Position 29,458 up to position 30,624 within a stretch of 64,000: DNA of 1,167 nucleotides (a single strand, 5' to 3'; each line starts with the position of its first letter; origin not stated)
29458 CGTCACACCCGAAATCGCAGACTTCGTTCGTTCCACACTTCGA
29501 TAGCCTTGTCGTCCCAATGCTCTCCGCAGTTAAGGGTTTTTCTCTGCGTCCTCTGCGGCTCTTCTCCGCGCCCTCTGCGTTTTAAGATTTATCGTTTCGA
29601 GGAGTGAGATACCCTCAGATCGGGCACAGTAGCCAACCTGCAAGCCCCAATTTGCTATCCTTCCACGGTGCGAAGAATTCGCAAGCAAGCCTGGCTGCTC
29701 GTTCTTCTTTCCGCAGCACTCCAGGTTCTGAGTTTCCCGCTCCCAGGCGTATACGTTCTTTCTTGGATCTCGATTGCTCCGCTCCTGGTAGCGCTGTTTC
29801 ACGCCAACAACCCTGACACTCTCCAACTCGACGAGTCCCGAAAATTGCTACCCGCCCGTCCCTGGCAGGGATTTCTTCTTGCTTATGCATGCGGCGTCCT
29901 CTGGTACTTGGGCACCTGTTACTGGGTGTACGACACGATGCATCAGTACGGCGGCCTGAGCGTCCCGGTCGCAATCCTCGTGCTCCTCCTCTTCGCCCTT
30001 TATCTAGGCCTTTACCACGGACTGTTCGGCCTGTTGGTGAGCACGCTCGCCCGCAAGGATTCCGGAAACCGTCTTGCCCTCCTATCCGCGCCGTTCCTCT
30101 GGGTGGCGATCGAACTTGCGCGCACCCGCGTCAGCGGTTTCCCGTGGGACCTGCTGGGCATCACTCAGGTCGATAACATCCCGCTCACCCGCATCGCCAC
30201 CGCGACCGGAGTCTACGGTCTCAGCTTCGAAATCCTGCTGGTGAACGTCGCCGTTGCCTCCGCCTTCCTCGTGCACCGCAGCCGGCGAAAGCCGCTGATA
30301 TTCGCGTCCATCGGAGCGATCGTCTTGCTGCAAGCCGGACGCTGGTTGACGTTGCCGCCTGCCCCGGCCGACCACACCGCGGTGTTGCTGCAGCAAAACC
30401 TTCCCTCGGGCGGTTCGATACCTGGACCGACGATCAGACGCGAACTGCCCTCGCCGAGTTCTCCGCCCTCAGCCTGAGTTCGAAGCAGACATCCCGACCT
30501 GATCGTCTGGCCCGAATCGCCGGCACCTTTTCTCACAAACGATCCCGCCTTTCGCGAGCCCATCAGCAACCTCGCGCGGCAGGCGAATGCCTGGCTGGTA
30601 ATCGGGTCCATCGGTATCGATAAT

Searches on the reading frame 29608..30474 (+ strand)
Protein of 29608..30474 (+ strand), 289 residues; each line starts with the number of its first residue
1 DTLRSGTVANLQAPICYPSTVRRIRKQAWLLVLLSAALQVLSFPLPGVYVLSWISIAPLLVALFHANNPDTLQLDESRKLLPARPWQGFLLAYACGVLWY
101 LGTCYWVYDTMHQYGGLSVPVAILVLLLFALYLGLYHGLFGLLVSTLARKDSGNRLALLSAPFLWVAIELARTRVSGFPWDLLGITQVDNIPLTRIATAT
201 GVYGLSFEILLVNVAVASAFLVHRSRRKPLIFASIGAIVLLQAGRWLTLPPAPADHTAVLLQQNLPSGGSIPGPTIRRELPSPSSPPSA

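Call 60: search_protein_families(library=pfam, proteins=[window:29608-30474:+], max_evalue=0.00001)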
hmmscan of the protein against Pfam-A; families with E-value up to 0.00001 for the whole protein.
window:29608-30474:+ (289 aa): 1 family
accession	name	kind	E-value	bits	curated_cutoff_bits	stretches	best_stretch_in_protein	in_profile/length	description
PF20154.4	LNT_N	-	1.9e-33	116.4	27.1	1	35-215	1-159/159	Apolipoprotein N-acyltransferase N-terminal domain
